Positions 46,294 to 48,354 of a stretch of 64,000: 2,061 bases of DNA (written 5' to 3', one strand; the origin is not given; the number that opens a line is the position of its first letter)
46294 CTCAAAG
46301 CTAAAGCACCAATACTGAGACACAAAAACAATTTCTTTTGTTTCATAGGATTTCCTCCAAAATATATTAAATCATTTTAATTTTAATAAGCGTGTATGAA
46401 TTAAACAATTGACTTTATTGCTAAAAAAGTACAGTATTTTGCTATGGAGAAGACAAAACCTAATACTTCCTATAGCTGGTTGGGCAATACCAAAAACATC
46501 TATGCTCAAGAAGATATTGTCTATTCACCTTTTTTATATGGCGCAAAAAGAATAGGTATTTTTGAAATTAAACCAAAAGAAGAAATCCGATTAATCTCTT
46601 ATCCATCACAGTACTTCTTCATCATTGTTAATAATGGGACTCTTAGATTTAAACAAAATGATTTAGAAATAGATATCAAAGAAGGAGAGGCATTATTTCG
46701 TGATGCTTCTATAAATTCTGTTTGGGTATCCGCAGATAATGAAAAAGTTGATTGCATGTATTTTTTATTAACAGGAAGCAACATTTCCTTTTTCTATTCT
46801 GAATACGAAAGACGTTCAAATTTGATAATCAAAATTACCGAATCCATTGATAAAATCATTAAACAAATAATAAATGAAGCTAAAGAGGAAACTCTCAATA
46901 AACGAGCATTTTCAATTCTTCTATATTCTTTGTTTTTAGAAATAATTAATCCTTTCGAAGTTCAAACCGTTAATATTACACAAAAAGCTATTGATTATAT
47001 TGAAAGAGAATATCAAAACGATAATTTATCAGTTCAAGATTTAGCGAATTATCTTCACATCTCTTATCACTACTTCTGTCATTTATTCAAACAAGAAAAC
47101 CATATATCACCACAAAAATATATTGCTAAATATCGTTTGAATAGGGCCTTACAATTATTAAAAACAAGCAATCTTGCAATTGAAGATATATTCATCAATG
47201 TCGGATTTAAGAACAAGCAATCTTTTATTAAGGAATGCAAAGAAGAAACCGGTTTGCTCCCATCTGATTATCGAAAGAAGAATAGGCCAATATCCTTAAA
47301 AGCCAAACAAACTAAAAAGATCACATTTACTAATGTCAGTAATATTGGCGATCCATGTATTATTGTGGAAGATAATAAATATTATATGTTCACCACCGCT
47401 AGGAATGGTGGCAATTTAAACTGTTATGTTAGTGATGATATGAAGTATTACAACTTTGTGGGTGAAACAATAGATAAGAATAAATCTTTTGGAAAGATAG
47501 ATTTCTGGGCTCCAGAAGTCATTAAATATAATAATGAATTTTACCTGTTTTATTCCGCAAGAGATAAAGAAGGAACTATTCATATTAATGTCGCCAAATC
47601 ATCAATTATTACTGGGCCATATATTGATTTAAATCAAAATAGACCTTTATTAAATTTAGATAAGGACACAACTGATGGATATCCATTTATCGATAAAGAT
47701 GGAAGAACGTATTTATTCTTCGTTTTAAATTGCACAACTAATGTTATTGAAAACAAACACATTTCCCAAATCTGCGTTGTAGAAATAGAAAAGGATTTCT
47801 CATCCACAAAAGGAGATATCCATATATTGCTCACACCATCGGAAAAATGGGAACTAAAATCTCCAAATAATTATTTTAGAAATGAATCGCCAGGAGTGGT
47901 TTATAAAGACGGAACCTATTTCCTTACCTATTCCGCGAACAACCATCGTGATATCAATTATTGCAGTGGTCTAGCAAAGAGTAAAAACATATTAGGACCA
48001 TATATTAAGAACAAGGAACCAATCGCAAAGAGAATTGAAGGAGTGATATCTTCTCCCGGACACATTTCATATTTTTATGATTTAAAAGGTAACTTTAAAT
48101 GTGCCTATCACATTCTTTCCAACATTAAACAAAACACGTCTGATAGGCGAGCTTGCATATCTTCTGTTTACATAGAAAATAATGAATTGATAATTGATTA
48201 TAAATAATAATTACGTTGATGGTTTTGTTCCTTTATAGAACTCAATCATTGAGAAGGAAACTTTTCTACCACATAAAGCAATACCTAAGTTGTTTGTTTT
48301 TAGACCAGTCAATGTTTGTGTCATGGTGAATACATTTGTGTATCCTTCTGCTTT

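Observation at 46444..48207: Paralogous cupin-AraC-GH43 fusion regulators with an intact glycosidase catalytic triad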

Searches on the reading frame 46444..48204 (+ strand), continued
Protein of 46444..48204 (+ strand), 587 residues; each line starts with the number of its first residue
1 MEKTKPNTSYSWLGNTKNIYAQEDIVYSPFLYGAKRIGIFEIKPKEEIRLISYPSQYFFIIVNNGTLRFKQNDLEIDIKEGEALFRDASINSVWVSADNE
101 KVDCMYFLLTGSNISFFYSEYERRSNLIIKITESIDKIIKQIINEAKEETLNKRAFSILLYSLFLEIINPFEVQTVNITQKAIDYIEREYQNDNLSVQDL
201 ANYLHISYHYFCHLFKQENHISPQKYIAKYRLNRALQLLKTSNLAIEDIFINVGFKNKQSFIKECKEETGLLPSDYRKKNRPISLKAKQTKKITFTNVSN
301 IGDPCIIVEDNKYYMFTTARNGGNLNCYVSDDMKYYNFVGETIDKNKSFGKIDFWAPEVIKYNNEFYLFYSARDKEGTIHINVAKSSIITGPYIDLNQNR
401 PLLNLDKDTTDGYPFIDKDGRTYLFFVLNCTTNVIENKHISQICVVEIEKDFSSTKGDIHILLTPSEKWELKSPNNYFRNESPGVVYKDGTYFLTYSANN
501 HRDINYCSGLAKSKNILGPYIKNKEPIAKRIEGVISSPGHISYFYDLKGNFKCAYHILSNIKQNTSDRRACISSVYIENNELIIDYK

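Call 43: fold_search(model_id=the predicted structure, library=pdb)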
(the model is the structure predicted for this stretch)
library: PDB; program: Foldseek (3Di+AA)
matches with E <= 10: 1714; with E <= 0.001: 503
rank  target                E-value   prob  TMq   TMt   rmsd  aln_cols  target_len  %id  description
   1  4qqs_A                7.3e-28  1.00  0.47  0.86   2.0       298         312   34  Crystal structure of a thermostable family-43 glycoside hydrolase (released 2015-03-11)
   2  4qqs_B                2.8e-27  1.00  0.47  0.86   2.1       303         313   33  Crystal structure of a thermostable family-43 glycoside hydrolase (released 2015-03-11)
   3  3kst_A                3.6e-20  1.00  0.43  0.85   2.5       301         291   30  Crystal structure of Endo-1,4-beta-xylanase (NP_811807.1) from BACTEROIDES THETAIOTAOMICRON VPI-5482 at 1.70 A resolut (released 2009-12-08)
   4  5c0p                  1.5e-19  1.00  0.41  0.82   3.6       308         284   25  The crystal structure of endo-arabinase from Bacteroides thetaiotaomicron VPI-5482 (released 2015-07-01)
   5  9nxj_B                2.5e-16  1.00  0.43  0.74   3.5       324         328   23  The GH43 domain of an alpha-l-arabinofuranosidase (AtAbf43C_GH43) from Acetivibrio thermocellus DSM1313 (released 2025-08-20)
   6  3k1u                  4.4e-16  1.00  0.42  0.76   3.0       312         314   20  Beta-xylosidase, family 43 glycosyl hydrolase from Clostridium acetobutylicum (released 2009-10-06)
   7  9nxj_A                5.6e-16  1.00  0.43  0.74   3.4       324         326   23  The GH43 domain of an alpha-l-arabinofuranosidase (AtAbf43C_GH43) from Acetivibrio thermocellus DSM1313 (released 2025-08-20)
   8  5a8c                  5.9e-16  1.00  0.38  0.71   4.1       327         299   20  The ultra high resolution structure of a novel alpha-L-arabinofuranosidase (CtGH43) from Clostridium thermocellum ATCC 2 (released 2016-07-27)
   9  9nxg_B                1.3e-15  1.00  0.42  0.52   3.5       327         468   23  An alpha-l-arabinofuranosidase (AtAbf43C) from Acetivibrio thermocellus DSM1313 (released 2025-08-20)
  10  9nxh                  1.8e-15  1.00  0.42  0.52   3.4       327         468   23  An alpha-l-arabinofuranosidase (AtAbf43C) from Acetivibrio thermocellus DSM1313 bound to arabinofuranose (released 2025-08-20)
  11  3qee_B                1.8e-15  1.00  0.38  0.71   4.1       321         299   20  The structure and function of an arabinan-specific alpha-1,2-arabinofuranosidase identified from screening the activit (released 2011-02-16)
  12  3qee_A                2.4e-15  1.00  0.38  0.72   3.9       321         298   20  The structure and function of an arabinan-specific alpha-1,2-arabinofuranosidase identified from screening the activit (released 2011-02-16)
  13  3akf                  2.7e-15  1.00  0.42  0.55   3.1       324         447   21  Crystal structure of exo-1,5-alpha-L-arabinofuranosidase (released 2010-08-25)
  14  9nxg_A                2.9e-15  1.00  0.42  0.52   3.5       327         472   23  An alpha-l-arabinofuranosidase (AtAbf43C) from Acetivibrio thermocellus DSM1313 (released 2025-08-20)
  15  3qz4_A                3.4e-15  1.00  0.42  0.77   3.0       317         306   20  Crystal structure of an Endo-1,4-beta-xylanase D (BT_3675) from Bacteroides thetaiotaomicron VPI-5482 at 1.74 A resolu (released 2011-04-06)
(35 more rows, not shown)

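Call 50: find_related_loci(query=A1, collection=metagenome_contigs, flank=3000)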
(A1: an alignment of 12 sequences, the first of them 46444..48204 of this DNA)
Query A1 (587 aa) in metagenome_contigs; peptide patterns used: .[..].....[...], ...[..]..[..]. (x = any residue, [..] = any of these).
192 stretches matched a pattern; 66 encode a relative of the query (tblastn E <= 1e-3); 66 distinct loci.
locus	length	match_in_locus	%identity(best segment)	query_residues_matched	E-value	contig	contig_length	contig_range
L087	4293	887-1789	36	287-584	1e-55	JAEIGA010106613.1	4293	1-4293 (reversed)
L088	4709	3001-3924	36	284-585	1e-53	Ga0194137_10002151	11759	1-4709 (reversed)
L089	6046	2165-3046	36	292-587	1e-52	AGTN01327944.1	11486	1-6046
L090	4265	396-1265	34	297-585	2e-50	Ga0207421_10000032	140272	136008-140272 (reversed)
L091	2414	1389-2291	35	292-585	9e-51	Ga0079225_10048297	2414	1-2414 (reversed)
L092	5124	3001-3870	35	298-584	3e-48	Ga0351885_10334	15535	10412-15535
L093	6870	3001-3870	37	298-585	1e-47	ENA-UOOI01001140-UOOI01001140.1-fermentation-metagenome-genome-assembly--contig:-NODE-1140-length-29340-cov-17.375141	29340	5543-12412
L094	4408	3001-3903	34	289-585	6e-48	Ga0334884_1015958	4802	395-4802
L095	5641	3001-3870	35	298-584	1e-47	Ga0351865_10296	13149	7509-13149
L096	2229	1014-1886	37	297-585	2e-48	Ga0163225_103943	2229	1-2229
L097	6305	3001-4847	34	297-583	8e-48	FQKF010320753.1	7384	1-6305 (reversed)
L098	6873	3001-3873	34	298-585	7e-47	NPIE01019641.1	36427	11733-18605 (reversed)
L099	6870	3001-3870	35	298-584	6e-47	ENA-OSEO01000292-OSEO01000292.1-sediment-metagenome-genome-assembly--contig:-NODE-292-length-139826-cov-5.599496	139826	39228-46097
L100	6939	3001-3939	33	261-572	5e-47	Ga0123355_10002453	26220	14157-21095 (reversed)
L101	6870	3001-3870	35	298-584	6e-47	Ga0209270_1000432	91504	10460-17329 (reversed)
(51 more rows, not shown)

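Call 76: find_homologous_proteins(query=A4, max_evalue=1e-20)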
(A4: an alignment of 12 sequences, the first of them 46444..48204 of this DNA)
Query A4 (12 sequences) (587 aa, profile of the alignment): 12 proteins with E <= 1e-20 among 8000 candidates.
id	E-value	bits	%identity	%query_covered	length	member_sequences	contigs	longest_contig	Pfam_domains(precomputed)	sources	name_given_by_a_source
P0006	0.0e+0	1061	64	100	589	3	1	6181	PF12833.14,PF00165.30,PF04616.21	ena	-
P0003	0.0e+0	1057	67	100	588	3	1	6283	PF12833.14,PF00165.30,PF04616.21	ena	-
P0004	0.0e+0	1047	64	100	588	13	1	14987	PF12833.14,PF00165.30,PF04616.21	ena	-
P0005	0.0e+0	1040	63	100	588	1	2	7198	PF12833.14,PF00165.30,PF04616.21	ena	-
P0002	0.0e+0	1036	69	100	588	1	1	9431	PF12833.14,PF00165.30,PF04616.21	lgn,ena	-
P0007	0.0e+0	1035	64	100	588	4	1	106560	PF12833.14,PF00165.30,PF04616.21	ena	-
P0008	0.0e+0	1032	62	99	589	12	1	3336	PF12833.14,PF00165.30,PF04616.21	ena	-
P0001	0.0e+0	1016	99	100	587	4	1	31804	PF12833.14,PF00165.30,PF04616.21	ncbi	-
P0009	3.2e-288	975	55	99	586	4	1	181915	PF12833.14,PF00165.30,PF04616.21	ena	-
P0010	1.6e-270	917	50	98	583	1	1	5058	PF12833.14,PF00165.30,PF04616.21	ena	-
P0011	6.4e-248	842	41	97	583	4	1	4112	PF12833.14,PF00165.30,PF04616.21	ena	-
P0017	1.0e-27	115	27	39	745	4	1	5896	PF04616.21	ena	-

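Call 87: find_encoding_contigs(protein=P0019, flank=5000, max_places=2)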
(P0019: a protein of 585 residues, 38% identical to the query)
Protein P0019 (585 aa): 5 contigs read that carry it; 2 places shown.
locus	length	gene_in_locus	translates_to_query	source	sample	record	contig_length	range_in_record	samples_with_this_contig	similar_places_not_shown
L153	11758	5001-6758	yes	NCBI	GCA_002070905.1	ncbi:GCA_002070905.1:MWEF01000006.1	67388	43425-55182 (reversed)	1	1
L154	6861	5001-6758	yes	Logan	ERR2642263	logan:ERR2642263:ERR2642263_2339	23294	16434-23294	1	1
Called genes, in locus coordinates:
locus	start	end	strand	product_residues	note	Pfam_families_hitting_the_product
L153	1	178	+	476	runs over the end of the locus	PF09479:Flg_new, PF13472:Lipase_GDSL_2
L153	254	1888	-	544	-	-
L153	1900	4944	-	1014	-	PF00657:Lipase_GDSL (weak), PF13472:Lipase_GDSL_2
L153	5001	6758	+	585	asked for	PF02311:AraC_binding (faint), PF00165:HTH_AraC, PF12833:HTH_18, PF04616:Glyco_hydro_43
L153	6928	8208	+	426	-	PF13173:AAA_14, PF13635:DUF4143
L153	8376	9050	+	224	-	PF00657:Lipase_GDSL, PF13472:Lipase_GDSL_2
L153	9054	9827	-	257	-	PF03180:Lipoprotein_9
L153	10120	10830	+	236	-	PF22741:PTP-NADK (faint), PF13350:Y_phosphatase3, PF03162:Y_phosphatase2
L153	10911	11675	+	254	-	-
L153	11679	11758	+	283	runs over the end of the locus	PF01734:Patatin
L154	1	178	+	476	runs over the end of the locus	PF09479:Flg_new, PF13472:Lipase_GDSL_2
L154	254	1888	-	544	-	-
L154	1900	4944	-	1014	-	PF00657:Lipase_GDSL (weak), PF13472:Lipase_GDSL_2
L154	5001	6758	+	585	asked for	PF02311:AraC_binding (faint), PF00165:HTH_AraC, PF12833:HTH_18, PF04616:Glyco_hydro_43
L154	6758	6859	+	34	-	?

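Call 88: find_encoding_contigs(protein=P0097, flank=5000, max_places=2)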
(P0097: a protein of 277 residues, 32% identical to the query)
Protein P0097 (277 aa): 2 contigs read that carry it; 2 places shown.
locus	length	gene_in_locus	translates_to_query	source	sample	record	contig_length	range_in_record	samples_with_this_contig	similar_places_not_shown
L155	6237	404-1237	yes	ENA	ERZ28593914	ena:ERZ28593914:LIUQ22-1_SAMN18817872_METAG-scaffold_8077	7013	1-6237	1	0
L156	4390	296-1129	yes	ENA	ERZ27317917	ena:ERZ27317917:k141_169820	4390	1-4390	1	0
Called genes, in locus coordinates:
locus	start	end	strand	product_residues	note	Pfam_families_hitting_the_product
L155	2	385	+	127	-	?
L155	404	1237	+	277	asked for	PF02311:AraC_binding (faint), PF12833:HTH_18, PF00165:HTH_AraC (weak)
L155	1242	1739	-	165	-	-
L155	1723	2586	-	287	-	PF01381:HTH_3, PF13151:DUF3990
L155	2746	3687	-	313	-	PF00294:PfkB, PF08543:Phos_pyr_kin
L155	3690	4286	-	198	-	PF01380:SIS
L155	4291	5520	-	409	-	PF13810:DUF4185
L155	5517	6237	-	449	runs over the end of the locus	PF13810:DUF4185, PF16396:DUF5005 (faint)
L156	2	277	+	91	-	?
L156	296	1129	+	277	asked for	PF02311:AraC_binding (faint), PF12833:HTH_18, PF00165:HTH_AraC (weak)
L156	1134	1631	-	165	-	-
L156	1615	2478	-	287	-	PF01381:HTH_3, PF13151:DUF3990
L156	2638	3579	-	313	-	PF00294:PfkB, PF08543:Phos_pyr_kin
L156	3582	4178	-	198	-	PF01380:SIS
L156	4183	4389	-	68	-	?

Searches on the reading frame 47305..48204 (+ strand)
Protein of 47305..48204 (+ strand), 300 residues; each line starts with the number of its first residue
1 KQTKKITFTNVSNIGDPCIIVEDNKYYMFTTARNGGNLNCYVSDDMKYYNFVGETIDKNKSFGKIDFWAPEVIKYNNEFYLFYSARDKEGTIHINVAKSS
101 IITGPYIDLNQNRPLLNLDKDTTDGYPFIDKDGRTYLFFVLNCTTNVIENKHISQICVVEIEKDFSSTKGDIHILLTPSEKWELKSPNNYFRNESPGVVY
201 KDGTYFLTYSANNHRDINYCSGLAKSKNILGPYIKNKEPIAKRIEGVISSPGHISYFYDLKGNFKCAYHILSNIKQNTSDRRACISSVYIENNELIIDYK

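Call 12: search_solved_structures(query=window:47305-48204:+, max_evalue=0.00001, show_alignments=3)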
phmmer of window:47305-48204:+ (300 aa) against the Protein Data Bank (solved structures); distinct sequences matched with E-value up to 0.00001: 15.
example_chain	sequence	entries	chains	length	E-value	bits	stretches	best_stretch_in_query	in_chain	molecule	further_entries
4qqs_A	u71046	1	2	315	2e-48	168.4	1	10-294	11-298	Glycoside hydrolase family 43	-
3kst_A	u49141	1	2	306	6.1e-28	101.1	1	9-270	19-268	Endo-1,4-beta-xylanase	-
5c0p_A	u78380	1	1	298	2.7e-19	72.7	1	13-290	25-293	Endo-arabinase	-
9nxj_A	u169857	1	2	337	9.6e-11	44.6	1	53-267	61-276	Glycoside hydrolase family 43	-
9nxg_A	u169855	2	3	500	2.8e-10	43.1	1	54-267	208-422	Glycoside hydrolase family 43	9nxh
3k1u_A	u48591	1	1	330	6.9e-10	41.8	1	62-269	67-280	Beta-xylosidase, family 43 glycosyl hydrolase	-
4nov_A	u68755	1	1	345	4.6e-08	35.8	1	38-150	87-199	Xylosidase/arabinofuranosidase Xsa43E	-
3akf_A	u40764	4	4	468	3.3e-07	33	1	6-269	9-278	Putative secreted alpha L-arabinofuranosidase II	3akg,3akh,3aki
3qz4_A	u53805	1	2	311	6.2e-07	32.1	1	24-273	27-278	Endo-1,4-beta-xylanase D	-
5glk_A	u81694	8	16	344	1.2e-06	31.2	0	66-139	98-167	Glycoside hydrolase family 43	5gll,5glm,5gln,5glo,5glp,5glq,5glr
6b7k_A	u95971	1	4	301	1.5e-06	30.9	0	14-235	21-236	Endo-alpha-(1->5)-L-arabinanase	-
8hcj_D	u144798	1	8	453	4.6e-06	29.3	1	15-139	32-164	Xylan 1,4-beta-xylosidase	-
9x3m_A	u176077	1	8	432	5.4e-06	29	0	15-139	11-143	Xylan 1,4-beta-xylosidase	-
5a8c_A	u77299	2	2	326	7.8e-06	28.5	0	34-147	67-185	CARBOHYDRATE BINDING FAMILY 6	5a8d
6euf_A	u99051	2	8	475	9.6e-06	28.2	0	15-147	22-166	Beta-glucanase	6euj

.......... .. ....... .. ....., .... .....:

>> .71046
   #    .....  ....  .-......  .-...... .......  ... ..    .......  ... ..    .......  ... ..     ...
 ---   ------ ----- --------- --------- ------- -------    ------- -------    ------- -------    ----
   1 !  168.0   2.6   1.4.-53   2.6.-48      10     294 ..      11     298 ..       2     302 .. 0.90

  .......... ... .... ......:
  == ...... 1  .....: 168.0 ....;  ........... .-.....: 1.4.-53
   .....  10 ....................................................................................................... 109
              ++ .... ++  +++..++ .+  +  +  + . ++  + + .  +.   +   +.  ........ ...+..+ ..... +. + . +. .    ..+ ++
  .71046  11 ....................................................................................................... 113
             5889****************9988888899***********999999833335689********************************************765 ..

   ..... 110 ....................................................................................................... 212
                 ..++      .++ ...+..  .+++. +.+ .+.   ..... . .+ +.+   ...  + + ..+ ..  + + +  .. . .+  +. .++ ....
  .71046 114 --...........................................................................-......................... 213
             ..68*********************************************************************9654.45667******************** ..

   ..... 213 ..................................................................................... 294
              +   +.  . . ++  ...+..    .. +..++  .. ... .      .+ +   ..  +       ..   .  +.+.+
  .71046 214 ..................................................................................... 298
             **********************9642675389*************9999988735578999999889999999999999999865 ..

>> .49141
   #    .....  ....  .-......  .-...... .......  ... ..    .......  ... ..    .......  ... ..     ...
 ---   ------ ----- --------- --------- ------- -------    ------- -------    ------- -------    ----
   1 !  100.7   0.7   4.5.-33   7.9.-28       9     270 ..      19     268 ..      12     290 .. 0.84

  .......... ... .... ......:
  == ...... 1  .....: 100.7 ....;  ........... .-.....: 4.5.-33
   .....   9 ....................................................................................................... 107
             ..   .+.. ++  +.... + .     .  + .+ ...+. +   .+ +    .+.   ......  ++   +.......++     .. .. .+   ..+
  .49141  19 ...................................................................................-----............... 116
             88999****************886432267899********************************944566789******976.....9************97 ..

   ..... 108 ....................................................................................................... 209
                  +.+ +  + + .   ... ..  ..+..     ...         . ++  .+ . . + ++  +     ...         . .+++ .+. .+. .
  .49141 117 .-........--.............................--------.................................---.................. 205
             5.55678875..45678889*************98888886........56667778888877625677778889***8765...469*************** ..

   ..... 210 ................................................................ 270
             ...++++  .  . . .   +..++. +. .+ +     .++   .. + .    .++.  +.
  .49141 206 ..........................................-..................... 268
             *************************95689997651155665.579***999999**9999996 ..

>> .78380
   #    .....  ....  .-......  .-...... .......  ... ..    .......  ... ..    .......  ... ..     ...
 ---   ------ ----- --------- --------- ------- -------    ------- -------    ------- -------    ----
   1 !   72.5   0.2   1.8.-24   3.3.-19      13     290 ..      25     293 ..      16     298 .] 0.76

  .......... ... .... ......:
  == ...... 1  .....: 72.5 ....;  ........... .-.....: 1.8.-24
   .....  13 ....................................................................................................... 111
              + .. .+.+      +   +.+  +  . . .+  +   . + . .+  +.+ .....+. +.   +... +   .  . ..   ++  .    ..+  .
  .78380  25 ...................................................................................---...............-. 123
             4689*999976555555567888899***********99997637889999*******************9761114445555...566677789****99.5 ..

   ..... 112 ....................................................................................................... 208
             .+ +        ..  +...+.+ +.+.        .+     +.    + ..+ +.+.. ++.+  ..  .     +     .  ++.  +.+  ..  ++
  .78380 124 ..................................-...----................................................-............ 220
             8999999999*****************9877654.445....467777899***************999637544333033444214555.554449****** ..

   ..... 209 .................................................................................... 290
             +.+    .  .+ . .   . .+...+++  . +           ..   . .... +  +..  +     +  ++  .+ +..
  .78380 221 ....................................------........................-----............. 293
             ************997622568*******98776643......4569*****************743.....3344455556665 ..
